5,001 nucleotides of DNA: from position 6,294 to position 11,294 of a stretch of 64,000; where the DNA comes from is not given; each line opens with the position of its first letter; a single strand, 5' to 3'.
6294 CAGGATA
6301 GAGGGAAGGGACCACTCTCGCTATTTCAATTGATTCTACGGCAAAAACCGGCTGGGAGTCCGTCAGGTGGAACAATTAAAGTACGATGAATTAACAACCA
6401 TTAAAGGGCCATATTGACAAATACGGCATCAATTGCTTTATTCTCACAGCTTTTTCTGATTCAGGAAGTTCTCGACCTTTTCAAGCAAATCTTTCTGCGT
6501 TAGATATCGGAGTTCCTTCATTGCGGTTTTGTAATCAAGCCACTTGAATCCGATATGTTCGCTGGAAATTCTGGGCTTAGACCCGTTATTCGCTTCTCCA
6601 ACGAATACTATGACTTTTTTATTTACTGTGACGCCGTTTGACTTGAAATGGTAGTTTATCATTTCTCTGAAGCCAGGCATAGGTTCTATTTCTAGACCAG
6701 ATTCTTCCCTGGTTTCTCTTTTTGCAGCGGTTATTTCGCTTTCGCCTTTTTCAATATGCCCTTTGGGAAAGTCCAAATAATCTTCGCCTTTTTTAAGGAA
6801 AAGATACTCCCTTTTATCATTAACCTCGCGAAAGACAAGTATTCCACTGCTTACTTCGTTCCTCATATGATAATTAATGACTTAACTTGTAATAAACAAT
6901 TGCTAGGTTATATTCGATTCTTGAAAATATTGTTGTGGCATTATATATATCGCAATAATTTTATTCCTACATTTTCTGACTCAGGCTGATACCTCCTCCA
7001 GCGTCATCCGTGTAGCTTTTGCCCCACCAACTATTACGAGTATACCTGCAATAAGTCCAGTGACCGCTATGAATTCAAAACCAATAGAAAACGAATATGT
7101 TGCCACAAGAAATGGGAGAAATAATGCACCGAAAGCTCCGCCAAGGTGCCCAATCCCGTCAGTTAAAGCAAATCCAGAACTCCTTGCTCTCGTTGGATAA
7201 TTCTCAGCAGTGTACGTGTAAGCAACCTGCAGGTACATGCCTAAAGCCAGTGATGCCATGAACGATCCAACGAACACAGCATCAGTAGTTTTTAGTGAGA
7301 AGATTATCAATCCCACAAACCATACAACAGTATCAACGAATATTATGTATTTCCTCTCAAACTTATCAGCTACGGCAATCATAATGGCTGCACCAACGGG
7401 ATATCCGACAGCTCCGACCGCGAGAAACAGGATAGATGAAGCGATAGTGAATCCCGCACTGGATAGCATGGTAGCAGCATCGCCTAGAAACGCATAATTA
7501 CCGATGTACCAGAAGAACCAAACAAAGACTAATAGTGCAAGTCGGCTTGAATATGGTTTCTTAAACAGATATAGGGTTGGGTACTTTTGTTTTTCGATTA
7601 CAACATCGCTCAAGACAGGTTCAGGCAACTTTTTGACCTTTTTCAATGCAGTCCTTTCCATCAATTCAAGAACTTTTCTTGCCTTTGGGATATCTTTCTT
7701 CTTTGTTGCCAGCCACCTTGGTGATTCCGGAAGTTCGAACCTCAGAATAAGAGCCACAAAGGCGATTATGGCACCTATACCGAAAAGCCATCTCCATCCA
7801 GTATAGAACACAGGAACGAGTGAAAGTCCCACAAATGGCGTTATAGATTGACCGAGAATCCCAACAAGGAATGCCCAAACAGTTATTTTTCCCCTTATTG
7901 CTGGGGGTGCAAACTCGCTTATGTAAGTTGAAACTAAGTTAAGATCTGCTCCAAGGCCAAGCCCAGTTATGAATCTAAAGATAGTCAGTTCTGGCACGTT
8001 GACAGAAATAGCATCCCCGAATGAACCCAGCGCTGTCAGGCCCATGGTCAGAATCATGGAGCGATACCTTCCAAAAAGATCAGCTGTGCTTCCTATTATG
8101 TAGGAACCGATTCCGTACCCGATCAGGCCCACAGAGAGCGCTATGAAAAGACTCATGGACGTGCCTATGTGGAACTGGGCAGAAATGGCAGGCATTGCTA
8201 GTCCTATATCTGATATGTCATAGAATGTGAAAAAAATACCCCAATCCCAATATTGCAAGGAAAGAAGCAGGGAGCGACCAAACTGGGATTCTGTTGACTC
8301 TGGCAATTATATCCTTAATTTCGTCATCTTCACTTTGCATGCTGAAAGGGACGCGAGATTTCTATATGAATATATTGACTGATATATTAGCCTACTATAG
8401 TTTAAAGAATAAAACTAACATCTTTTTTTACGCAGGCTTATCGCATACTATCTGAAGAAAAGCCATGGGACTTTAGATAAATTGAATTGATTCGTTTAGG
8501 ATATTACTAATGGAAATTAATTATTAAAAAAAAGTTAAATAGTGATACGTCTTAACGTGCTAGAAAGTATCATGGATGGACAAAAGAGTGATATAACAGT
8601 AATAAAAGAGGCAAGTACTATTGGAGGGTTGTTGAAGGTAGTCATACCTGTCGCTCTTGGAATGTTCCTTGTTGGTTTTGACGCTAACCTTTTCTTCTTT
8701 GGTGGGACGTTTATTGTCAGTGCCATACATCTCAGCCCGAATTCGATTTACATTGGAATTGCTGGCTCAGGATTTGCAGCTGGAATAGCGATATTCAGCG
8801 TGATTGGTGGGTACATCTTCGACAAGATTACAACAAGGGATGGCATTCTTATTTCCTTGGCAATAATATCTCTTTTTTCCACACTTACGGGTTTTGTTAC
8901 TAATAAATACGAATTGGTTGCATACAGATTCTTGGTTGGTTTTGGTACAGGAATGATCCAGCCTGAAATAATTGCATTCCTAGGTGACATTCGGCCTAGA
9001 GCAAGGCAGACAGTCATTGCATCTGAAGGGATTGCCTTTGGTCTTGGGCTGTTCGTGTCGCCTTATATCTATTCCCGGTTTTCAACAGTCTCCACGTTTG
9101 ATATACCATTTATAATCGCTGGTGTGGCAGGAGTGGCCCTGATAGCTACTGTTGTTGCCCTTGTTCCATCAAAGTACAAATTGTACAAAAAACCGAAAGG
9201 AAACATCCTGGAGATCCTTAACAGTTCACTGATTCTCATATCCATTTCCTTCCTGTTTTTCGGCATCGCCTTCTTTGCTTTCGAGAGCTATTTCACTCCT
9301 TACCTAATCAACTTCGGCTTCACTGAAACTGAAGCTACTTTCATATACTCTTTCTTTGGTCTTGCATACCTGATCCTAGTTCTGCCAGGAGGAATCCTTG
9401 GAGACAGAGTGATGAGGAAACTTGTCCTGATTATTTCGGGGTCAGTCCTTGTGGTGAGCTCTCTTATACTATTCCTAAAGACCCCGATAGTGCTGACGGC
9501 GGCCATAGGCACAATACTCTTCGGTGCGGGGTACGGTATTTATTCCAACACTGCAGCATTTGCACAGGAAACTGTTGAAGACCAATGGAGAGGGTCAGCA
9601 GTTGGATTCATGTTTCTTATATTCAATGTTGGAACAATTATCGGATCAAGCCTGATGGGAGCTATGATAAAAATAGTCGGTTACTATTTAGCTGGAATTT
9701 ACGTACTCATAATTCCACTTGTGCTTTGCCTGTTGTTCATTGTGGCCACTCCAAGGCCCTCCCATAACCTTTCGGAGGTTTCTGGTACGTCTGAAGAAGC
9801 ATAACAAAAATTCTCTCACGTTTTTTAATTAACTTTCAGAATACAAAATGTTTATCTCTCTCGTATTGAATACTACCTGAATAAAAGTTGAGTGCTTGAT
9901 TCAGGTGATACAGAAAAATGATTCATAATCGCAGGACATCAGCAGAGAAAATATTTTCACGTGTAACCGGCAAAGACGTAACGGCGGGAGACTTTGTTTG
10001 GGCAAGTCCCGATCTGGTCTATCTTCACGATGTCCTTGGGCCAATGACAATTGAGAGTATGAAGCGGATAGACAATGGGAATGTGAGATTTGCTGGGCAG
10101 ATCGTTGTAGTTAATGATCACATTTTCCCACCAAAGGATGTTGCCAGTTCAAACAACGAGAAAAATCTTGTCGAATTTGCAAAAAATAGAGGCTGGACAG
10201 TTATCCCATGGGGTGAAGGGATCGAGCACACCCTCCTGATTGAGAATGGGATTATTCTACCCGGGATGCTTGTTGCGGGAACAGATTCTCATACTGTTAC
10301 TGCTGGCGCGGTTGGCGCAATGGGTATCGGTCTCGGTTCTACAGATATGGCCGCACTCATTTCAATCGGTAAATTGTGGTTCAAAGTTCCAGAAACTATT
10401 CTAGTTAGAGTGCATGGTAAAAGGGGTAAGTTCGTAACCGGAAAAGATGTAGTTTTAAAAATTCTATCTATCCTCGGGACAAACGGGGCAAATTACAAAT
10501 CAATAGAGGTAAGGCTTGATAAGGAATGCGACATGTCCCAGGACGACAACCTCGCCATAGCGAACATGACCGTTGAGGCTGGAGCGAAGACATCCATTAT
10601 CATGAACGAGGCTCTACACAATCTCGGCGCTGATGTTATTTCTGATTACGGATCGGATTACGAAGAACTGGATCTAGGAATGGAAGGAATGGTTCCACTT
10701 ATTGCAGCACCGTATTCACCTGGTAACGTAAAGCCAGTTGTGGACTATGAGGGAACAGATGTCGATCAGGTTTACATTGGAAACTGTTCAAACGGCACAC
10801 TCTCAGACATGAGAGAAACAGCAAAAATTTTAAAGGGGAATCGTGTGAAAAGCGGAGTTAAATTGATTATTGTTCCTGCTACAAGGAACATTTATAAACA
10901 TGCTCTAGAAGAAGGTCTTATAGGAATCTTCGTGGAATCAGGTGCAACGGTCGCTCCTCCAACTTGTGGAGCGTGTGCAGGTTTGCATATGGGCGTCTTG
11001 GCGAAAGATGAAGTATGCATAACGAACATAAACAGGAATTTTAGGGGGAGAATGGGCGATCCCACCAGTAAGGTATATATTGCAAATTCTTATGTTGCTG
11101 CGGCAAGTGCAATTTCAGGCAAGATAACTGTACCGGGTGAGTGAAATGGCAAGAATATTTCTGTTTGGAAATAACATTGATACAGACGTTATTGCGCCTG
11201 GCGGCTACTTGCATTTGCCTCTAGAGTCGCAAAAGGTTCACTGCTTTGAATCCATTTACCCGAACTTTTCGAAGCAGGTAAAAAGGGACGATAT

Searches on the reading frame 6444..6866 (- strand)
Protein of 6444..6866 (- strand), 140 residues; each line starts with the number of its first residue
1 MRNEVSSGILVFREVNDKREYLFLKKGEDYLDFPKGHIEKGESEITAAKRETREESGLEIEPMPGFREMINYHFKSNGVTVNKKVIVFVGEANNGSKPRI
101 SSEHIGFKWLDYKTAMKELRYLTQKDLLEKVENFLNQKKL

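Call 39: search_protein_families(library=pfam, proteins=[window:6444-6866:-], max_evalue=0.0001)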
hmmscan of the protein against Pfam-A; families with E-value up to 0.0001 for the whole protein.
window:6444-6866:- (140 aa): 1 family
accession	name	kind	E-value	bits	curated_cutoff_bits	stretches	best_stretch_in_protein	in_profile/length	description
PF00293.34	NUDIX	-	2e-13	50.9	21.1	1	16-126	12-129/134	NUDIX domain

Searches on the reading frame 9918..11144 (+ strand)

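Call 39: search_protein_families(library=pfam, proteins=[window:9918-11144:+], max_evalue=0.0001)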
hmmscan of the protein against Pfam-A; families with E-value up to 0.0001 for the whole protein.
window:9918-11144:+ (408 aa): 1 family
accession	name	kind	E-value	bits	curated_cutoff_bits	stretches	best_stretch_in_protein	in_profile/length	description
PF00330.25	Aconitase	-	3.9e-74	250.7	28.7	2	22-229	12-235/463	Aconitase family (aconitate hydratase)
